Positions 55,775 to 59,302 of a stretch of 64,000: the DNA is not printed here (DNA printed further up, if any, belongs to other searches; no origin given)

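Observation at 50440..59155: Three secreted proteins share a C-terminal dockerin-like double EF-hand module, two of them peptidases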

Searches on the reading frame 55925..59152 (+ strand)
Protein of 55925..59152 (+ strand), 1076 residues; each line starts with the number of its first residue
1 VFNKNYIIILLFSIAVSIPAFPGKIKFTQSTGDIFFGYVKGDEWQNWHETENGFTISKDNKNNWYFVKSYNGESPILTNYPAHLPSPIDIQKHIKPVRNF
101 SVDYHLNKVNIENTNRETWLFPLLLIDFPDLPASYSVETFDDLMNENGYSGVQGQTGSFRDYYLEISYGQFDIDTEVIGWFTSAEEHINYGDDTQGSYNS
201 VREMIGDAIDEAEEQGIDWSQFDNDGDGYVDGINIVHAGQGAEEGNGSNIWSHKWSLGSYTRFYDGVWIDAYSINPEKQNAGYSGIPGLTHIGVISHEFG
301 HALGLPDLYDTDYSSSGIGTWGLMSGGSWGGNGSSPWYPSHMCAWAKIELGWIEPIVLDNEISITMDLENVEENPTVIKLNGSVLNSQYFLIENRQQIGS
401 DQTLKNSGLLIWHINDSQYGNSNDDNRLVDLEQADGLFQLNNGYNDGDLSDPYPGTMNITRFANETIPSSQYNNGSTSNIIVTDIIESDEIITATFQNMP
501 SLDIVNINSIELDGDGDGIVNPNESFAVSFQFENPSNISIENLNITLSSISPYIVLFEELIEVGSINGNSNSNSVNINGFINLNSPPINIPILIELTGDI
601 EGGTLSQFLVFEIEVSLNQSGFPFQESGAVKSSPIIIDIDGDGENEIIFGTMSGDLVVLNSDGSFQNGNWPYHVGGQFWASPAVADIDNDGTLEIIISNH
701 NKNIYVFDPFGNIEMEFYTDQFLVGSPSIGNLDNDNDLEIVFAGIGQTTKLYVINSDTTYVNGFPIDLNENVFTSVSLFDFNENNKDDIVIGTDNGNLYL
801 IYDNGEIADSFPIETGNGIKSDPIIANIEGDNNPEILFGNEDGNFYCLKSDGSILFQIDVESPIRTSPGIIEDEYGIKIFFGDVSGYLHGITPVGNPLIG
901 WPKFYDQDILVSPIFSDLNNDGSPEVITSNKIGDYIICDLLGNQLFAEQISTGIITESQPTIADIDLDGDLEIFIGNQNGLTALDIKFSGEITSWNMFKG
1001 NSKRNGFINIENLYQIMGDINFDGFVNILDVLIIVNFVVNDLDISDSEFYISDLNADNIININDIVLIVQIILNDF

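Call 3: search_protein_families(library=pfam, proteins=[window:55925-59152:+], max_evalue=0.1)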
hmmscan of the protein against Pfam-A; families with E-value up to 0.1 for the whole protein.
window:55925-59152:+ (1076 aa): 10 families
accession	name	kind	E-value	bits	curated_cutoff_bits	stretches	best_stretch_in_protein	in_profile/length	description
PF05547.17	Peptidase_M6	-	8.2e-32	111.1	22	1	134-352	43-293/294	Immune inhibitor A peptidase M6, catalytic domain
PF13570.13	Beta-prop_ACSF4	-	1.1e-21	78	133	2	786-992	61-247/329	Beta-alanine-activating enzyme, beta-propeller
PF13517.12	FG-GAP_3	-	9.8e-17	61.7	26.9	4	638-696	1-60/61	FG-GAP-like repeat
PF25292.1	Beta-prop_CGLA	-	3.6e-12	46.8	26.8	3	822-861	33-72/316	Lambda-carrageenase beta-propeller domain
PF14783.12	BBS2_Mid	-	2e-07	31.5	27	0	635-662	3-30/108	Ciliary BBSome complex subunit 2, middle region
PF01839.29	FG-GAP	-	5.5e-05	23.4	22.1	1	678-700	1-23/37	FG-GAP repeat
PF00404.24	Dockerin_1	-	0.00051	20.6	22.9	1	1018-1072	2-56/57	Dockerin type I domain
PF23743.1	Beta-prop_BBS7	-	0.00098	18.9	27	0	774-844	171-245/299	BBS7 beta-propeller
PF02031.22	Peptidase_M7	-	0.085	13.4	25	0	293-338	80-118/133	Streptomyces extracellular neutral proteinase (M7) family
PF20774.2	InhA-like_VEG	-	0.097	13.3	27.6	0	387-421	5-50/158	Immune inhibitor A-like metallopeptidase, VEG domain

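Call 93: search_protein_families(library=ncbifam, proteins=[window:55925-59152:+], max_evalue=0.01)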
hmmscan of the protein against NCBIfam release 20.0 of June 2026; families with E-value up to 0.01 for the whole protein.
window:55925-59152:+ (1076 aa): 4 families
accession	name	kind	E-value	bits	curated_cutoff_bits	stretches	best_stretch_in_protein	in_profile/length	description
TIGR03296.1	M6dom_TIGR03296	domain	3.2e-64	217.6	110.8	1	124-413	2-286/286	M6 family metalloprotease domain-containing protein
NF052323.1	T9SSA_dep_M6i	equivalog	6.3e-40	137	600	3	292-397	253-356/1043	T9SS-dependent M6-like inactivated metalloprotease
NF052506.1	PA5033_fam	subfamily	6.2e-07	28.5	100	1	638-838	35-224/284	PA5033 family protein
NF033628.1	snapalysin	exception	0.0096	15.7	300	0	293-331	150-181/207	snapalysin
